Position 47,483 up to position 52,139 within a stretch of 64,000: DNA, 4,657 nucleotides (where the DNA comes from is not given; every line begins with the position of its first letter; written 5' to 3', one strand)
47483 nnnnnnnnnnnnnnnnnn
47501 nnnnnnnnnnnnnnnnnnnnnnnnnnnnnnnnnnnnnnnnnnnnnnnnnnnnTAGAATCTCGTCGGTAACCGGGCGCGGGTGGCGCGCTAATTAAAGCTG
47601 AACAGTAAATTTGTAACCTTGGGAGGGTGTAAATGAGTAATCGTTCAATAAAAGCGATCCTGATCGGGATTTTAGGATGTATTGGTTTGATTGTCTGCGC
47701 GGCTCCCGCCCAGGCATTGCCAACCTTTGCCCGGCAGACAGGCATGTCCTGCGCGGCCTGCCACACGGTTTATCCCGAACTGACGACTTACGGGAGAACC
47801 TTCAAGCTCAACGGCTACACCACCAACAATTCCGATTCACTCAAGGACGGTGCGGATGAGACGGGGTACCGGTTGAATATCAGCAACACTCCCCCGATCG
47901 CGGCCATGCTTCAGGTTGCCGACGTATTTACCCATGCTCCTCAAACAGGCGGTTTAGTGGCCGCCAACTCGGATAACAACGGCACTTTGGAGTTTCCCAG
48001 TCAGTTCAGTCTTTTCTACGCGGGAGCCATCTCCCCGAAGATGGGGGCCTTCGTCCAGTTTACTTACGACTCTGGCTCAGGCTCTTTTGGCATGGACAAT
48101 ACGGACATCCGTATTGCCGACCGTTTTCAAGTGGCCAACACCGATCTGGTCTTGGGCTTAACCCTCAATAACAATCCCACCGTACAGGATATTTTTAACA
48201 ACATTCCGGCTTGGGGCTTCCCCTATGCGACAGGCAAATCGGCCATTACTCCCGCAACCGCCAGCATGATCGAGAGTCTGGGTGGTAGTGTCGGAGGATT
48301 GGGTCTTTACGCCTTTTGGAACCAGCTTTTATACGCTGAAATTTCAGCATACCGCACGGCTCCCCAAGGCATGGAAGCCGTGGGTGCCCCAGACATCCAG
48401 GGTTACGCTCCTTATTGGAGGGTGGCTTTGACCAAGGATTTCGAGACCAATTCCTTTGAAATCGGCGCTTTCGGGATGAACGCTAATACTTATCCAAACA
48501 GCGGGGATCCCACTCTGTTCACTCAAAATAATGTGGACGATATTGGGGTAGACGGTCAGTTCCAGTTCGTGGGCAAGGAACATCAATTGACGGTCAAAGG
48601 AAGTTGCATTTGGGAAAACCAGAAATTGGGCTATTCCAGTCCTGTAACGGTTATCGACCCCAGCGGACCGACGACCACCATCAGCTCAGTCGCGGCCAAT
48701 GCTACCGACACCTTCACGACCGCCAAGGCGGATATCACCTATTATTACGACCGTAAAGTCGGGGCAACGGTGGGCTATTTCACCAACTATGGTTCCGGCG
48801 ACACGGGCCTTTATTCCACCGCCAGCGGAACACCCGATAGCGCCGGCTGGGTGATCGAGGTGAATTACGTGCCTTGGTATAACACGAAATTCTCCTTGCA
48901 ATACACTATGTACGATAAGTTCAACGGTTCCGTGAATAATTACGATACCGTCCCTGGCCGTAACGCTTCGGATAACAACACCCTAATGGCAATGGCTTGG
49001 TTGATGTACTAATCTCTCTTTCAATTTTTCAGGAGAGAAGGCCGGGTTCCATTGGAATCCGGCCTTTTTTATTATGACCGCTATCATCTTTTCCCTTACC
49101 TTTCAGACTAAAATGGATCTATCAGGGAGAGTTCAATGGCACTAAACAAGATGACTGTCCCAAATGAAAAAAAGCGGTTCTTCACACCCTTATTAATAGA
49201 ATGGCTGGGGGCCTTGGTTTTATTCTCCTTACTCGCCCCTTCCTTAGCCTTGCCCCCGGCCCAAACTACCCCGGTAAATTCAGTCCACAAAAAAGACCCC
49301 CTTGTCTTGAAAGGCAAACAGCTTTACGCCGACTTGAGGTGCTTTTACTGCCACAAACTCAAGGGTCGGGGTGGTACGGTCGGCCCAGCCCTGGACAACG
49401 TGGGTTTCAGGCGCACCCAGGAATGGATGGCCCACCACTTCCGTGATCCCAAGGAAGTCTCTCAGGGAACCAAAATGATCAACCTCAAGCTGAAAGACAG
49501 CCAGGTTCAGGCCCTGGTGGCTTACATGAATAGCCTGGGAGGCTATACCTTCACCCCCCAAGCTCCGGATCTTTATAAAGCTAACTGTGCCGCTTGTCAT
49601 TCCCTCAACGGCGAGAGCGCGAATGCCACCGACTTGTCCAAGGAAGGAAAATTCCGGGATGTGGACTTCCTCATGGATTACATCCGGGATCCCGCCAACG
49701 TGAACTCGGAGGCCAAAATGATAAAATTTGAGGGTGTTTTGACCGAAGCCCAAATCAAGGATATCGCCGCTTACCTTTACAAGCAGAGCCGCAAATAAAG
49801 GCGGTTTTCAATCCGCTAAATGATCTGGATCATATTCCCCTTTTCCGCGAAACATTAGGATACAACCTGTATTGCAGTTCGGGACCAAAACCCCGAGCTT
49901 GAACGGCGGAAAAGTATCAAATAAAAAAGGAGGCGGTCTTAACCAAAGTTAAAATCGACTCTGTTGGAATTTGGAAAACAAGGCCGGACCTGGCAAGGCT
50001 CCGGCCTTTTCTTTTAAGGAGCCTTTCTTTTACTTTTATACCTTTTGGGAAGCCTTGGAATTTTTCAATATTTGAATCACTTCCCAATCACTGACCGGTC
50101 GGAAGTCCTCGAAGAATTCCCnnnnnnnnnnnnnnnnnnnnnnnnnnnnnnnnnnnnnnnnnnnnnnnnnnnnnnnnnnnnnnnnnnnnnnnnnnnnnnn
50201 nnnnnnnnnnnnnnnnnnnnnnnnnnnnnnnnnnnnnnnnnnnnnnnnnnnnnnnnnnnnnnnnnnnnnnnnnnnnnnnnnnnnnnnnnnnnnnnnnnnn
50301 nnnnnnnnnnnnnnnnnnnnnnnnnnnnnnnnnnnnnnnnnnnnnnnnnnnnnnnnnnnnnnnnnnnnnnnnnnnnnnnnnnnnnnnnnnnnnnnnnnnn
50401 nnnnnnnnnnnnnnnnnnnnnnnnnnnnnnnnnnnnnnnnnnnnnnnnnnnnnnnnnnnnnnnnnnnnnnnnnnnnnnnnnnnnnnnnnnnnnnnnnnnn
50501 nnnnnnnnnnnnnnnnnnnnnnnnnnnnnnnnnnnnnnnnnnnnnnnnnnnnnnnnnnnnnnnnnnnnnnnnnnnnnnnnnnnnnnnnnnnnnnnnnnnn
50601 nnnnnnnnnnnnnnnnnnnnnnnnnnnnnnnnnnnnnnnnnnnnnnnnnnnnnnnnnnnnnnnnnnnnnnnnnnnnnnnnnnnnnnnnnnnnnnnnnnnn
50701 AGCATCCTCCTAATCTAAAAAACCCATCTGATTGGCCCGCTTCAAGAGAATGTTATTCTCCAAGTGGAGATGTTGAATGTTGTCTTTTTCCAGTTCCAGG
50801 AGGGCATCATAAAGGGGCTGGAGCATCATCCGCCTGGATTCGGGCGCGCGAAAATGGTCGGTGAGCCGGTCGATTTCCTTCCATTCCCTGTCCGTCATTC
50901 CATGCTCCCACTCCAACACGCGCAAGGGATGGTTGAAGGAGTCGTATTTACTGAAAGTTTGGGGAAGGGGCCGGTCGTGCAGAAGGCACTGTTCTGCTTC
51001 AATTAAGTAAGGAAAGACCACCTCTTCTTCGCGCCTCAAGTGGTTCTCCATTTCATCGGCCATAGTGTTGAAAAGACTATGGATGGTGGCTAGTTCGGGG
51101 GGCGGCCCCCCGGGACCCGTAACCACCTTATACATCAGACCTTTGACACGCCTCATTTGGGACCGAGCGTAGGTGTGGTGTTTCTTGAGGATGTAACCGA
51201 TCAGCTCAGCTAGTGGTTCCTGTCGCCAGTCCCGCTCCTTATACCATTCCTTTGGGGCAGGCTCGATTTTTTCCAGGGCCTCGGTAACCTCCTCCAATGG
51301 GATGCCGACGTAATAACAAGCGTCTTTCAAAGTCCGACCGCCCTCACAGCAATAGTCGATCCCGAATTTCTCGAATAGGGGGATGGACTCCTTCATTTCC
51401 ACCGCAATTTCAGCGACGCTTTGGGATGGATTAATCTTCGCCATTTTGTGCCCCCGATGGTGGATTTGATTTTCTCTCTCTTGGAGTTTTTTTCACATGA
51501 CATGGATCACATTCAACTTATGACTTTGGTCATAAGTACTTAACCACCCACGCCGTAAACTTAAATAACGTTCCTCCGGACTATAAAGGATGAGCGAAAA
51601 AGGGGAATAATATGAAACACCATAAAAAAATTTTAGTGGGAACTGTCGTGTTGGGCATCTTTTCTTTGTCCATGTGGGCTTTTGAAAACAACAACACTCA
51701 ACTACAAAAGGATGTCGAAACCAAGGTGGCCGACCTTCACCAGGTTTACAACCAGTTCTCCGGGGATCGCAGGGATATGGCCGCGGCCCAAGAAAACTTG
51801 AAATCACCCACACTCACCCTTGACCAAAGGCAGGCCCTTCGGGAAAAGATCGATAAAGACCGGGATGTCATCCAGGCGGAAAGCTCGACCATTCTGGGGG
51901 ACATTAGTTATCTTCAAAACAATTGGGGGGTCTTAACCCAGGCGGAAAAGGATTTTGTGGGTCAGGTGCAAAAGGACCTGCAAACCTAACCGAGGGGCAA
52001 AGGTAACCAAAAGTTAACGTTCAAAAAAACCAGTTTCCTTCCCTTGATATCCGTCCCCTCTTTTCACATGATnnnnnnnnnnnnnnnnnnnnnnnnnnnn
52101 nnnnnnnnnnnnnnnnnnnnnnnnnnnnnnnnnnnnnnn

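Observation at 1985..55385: Recurrent TGAC-N4-GTCA (CRP/FNR-type) palindrome upstream of respiratory and nitrosative-stress genes: candidate regulon of the single Crp/Fnr regulator in the window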

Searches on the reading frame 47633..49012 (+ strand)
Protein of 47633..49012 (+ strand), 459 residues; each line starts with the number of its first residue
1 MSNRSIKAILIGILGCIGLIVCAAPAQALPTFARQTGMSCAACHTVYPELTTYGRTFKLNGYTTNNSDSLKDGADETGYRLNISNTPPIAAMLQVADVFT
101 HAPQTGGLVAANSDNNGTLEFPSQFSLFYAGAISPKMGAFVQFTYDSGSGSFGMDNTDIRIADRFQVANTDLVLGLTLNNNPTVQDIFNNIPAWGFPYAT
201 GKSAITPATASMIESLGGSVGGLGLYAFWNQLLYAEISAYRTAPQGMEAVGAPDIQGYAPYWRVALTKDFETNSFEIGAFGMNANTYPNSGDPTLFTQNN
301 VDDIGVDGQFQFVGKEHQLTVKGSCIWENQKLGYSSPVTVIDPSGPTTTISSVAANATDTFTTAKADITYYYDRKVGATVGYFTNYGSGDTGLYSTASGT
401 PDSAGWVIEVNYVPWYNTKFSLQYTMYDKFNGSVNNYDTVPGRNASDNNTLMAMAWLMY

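Call 9: search_protein_families(library=pfam, proteins=[window:47633-49012:+])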
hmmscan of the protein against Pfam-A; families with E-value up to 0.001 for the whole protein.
window:47633-49012:+ (459 aa): 0 families

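Call 26: search_protein_families(library=ncbifam, proteins=[window:47633-49012:+], max_evalue=0.01)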
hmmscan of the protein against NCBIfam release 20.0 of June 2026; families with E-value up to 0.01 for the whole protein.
window:47633-49012:+ (459 aa): 0 families

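Call 37: find_homologous_proteins(query=window:47633-49012:+, max_evalue=0.00001)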
Query window:47633-49012:+ (459 aa): 3466 proteins with E <= 0.00001 among 8000 candidates; the best 120 are listed.
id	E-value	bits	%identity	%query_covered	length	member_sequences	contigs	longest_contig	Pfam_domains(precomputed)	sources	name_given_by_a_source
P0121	0.0e+0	1048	100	100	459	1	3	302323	-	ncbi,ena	-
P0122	7.6e-205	699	70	100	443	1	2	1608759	-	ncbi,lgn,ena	-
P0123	1.7e-200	685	69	99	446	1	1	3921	-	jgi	jgi:hypothetical protein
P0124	8.8e-190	650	65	98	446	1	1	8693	-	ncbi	-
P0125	9.7e-189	646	64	100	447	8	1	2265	-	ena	-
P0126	9.6e-187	640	64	100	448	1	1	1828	-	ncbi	-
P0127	3.2e-185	635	63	100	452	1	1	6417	-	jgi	jgi:hypothetical protein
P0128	2.0e-179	615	62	100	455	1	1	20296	-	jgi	jgi:hypothetical protein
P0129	1.3e-178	613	61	100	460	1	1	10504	-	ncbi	-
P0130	9.4e-178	610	62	100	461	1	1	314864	-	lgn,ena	-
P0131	2.3e-175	602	62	97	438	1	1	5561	-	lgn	-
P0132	2.3e-175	602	61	98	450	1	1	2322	-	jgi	jgi:hypothetical protein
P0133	4.3e-175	601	62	95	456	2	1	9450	-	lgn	-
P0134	1.1e-173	597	59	100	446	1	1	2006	-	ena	-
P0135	4.6e-172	591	66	92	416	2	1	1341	-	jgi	jgi:hypothetical protein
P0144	6.9e-164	564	59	95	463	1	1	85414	-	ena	-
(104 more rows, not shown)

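Call 38: find_encoding_contigs(protein=P0122, flank=10000, max_places=1)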
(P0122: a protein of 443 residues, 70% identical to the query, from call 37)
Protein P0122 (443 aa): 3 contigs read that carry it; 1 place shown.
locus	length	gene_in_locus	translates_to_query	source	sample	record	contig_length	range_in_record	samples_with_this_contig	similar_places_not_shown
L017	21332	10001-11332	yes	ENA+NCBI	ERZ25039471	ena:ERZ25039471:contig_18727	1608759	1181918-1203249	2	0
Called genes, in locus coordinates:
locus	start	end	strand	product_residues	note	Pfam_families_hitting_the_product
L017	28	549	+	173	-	PF14512:TM1586_NiRdase (faint), PF00881:Nitroreductase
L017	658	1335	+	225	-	PF00753:Lactamase_B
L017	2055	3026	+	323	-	PF00248:Aldo_ket_red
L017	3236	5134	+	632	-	PF00460:Flg_bb_rod, PF22692:LlgE_F_G_D1, PF07559:FlgE_D2 (weak), PF06429:Flg_bbr_C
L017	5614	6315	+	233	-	PF00127:Copper-bind (weak)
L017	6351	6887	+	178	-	PF13473:Cupredoxin_1 (faint)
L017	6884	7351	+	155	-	PF02915:Rubrerythrin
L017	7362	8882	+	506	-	PF12801:Fer4_5 (faint)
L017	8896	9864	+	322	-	PF13473:Cupredoxin_1, PF00116:COX2, PF13442:Cytochrome_CBB3 (faint), PF00034:Cytochrom_C (weak)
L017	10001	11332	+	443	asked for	-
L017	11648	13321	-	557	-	PF01344:Kelch_1 (faint), PF13415:Beta-prop_FBX42 (weak), PF24681:Kelch_KLHDC2_KLHL20_DRC7, PF13415:Beta-prop_FBX42, PF24681:Kelch_KLHDC2_KLHL20_DRC7 (weak)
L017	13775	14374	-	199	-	-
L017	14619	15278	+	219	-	-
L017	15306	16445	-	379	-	PF22807:TrAA12, PF23500:DUF7133, PF07995:GSDH, PF22807:TrAA12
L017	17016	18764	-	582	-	-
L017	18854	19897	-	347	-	PF05598:DUF772, PF01609:DDE_Tnp_1, PF13359:DDE_Tnp_4 (weak), PF13751:DDE_Tnp_1_6 (weak)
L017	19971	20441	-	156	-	-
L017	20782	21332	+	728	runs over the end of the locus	PF14903:WG_beta_rep, PF01435:Peptidase_M48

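Call 39: find_encoding_contigs(protein=P0144, flank=10000, max_places=1)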
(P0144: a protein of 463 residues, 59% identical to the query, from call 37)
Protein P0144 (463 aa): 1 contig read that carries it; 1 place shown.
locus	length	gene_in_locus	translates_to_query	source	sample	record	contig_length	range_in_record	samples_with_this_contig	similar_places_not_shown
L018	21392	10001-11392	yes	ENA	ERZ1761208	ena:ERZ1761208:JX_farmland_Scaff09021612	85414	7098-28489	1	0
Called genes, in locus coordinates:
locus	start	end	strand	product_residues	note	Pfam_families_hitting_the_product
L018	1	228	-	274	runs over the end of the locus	PF00990:GGDEF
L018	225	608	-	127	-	PF00034:Cytochrom_C, PF13442:Cytochrome_CBB3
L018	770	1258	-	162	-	PF00011:HSP20, PF17886:ArsA_HSP20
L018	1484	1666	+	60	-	-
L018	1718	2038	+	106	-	-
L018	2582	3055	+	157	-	-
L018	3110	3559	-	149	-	-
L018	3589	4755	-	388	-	PF04055:Radical_SAM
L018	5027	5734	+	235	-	PF14686:fn3_3 (weak)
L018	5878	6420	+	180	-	-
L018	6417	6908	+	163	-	PF00210:Ferritin (faint), PF02915:Rubrerythrin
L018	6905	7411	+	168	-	PF13668:Ferritin_2 (faint), PF02915:Rubrerythrin, PF09537:DUF2383 (faint)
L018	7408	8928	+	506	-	-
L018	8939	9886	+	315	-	PF13473:Cupredoxin_1 (weak), PF00116:COX2, PF00034:Cytochrom_C (faint)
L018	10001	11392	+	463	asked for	-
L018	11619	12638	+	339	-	-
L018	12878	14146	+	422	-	-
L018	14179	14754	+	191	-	-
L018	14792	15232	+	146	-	PF14358:DUF4405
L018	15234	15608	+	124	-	-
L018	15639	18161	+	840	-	PF00690:Cation_ATPase_N, PF00122:E1-E2_ATPase, PF00702:Hydrolase, PF13246:Cation_ATPase, PF00689:Cation_ATPase_C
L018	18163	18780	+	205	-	PF09335:VTT_dom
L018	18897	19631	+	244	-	PF01814:Hemerythrin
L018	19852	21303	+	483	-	PF03060:NMO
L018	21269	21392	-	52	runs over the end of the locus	-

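Call 40: find_encoding_contigs(protein=P0128, flank=10000, max_places=1)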
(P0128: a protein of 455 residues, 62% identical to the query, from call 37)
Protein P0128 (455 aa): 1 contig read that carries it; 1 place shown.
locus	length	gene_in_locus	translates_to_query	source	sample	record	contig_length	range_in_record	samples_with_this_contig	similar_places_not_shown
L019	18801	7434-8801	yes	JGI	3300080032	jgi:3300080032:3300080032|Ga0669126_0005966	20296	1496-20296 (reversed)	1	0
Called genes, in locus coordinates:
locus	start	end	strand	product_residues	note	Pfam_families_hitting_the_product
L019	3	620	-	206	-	?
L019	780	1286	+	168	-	PF00196:GerE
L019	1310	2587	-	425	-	PF13353:Fer4_12 (weak), PF04055:Radical_SAM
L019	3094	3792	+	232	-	PF00127:Copper-bind (faint)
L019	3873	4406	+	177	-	PF13473:Cupredoxin_1 (faint)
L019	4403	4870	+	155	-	PF13668:Ferritin_2, PF02915:Rubrerythrin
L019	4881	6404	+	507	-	-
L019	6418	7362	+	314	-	PF13473:Cupredoxin_1, PF00116:COX2, PF00034:Cytochrom_C (weak)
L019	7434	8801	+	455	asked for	-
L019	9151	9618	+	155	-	PF01814:Hemerythrin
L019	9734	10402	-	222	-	PF00027:cNMP_binding, PF13545:HTH_Crp_2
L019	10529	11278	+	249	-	PF04405:ScdA_N, PF01814:Hemerythrin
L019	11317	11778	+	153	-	PF01814:Hemerythrin (weak)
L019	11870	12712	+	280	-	PF01206:TusA (faint), PF10006:DUF2249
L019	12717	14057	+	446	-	PF00115:COX1 (faint)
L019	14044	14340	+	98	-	PF01883:FeS_assembly_P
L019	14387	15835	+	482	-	PF03060:NMO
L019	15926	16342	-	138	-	PF02082:Rrf2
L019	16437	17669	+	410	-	PF00034:Cytochrom_C, PF13442:Cytochrome_CBB3, PF00034:Cytochrom_C, PF13442:Cytochrome_CBB3, PF13473:Cupredoxin_1 (weak)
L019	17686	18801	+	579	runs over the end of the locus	PF18793:nos_propeller_2, PF18764:nos_propeller, PF13473:Cupredoxin_1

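Call 87: predict_structure(alignment_id=A3)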
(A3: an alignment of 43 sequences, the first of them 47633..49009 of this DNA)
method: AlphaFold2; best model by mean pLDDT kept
length: 459 residues; sequences in the alignment: 43
mean_pLDDT: 79.8   pTM: 0.80
mean pLDDT of the five models: 79.8, 77.8, 76.4, 75.5, 75.2
residues with pLDDT >= 90: 166; 70-90: 181; 50-70: 81; < 50: 31
segments of 3 or more residues with pLDDT < 50: 1-3, 23-34, 40-42, 190-197
pLDDT, mean of each block of 10 residues (from residue 1): 68 82 48 50 55 80 65 53 62 89 64 72 87 85 85 87 94 94 70 49 78 86 95 94 73 84 93 91 84 78 94 89 94 70 64 73 93 89 93 84 94 82 94 87 90 88
secondary structure, 60 per line:
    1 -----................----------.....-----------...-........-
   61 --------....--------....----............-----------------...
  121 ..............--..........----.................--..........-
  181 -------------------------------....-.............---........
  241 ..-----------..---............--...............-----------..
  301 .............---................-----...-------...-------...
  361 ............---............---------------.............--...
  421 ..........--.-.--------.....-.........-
elements in order: H6-21 H32-36 H52-59 E69-72 E81-84 E89-100 E118-134 E137-146 E151-167 E170-179 H212-215 E220-229 E233-242 E259-270 E273-287 E299-313 E317-332 E338-340 E348-350 E358-372 E376-387 E403-415 E418-430 H445-448 E450-458

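Call 89: fold_search(model_id=the predicted structure, library=pdb)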
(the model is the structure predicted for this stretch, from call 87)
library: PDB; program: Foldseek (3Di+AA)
matches with E <= 10: 867; with E <= 0.001: 237
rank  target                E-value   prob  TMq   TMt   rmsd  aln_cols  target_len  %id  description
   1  6ehe                  4.2e-08  1.00  0.42  0.59   7.3       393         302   10  OmpTdeltaL8 (loop L8 deletion mutant of OmpT), an outer membrane protein of Vibrio cholerae (released 2018-04-25)
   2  6ehd                  6.8e-08  1.00  0.41  0.55   8.6       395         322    8  OmpT (in-vitro folded), an outer membrane protein of Vibrio cholerae (released 2018-04-25)
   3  7fdy_C                7.6e-08  1.00  0.41  0.53   8.6       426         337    9  Structure of OmpF1 (released 2022-11-16)
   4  8jto                  8.0e-08  1.00  0.43  0.54   8.5       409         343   14  Outer membrane porin of Burkholderia pseudomallei (BpsOmp38) in complex with ceftazidime (released 2024-06-26)
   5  6ehb_B                1.0e-07  1.00  0.43  0.59   8.3       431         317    8  OmpU, an outer membrane protein, of Vibrio cholerae (released 2018-04-25)
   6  8wv0_A                1.4e-07  1.00  0.42  0.54   7.3       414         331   12  Outer membrane porin of Burkholderia pseudomallei (BpsOmp38) (released 2024-10-30)
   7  4d65_A                1.7e-07  1.00  0.46  0.58   8.2       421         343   12  Structure of porin Omp-Pst2 from P. stuartii; the asymmetric unit contains a dimer of trimers. (released 2016-03-09)
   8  9j9n_A                1.9e-07  1.00  0.43  0.57   8.2       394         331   10  artificial mononuclear Zn-bound metalloprotein 2 (M2:Zn) (released 2025-07-02)
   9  4d64_A                2.0e-07  1.00  0.45  0.56   7.7       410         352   12  Structure of porin Omp-Pst1 from P. stuartii; the crystallographic symmetry generates a dimer of trimers. (released 2016-03-09)
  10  6ehb_A                2.0e-07  1.00  0.41  0.56   8.4       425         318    8  OmpU, an outer membrane protein, of Vibrio cholerae (released 2018-04-25)
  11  7fdy_B                2.2e-07  1.00  0.46  0.59   8.1       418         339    9  Structure of OmpF1 (released 2022-11-16)
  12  3fyx                  2.7e-07  1.00  0.39  0.50   9.1       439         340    9  The Structure of OmpF porin with a synthetic dibenzo-18-crown-6 as modulator (released 2009-06-30)
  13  8rqp                  2.7e-07  1.00  0.40  0.40  13.3       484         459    7  In meso structure of the alginate exporter, AlgE, from Pseudomonas aeruginosa in 7.10 monoacylglycerol (released 2024-04-03)
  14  4kr8_C                3.0e-07  1.00  0.45  0.58   7.8       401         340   13  Salmonella typhi OmpF complex with Daunomycin (released 2014-05-28)
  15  7eqm_A                3.0e-07  1.00  0.42  0.55   7.7       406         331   11  Apo Truncated VhChiP (Delta 1-19) (released 2022-08-10)
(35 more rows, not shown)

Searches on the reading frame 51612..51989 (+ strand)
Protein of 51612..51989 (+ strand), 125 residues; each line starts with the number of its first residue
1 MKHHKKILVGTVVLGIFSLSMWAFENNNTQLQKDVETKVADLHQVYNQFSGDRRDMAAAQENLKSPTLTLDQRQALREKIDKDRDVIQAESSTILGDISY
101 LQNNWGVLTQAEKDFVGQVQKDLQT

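Call 9: search_protein_families(library=pfam, proteins=[window:51612-51989:+])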
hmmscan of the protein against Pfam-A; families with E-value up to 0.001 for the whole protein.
window:51612-51989:+ (125 aa): 0 families

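Call 26: search_protein_families(library=ncbifam, proteins=[window:51612-51989:+], max_evalue=0.01)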
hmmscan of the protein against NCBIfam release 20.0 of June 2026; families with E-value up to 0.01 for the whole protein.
window:51612-51989:+ (125 aa): 1 family
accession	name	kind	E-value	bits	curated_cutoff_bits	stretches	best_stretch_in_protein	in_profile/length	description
NF011925.1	PRK15396.1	subfamily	0.0011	19.1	108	1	4-63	3-62/78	major outer membrane lipoprotein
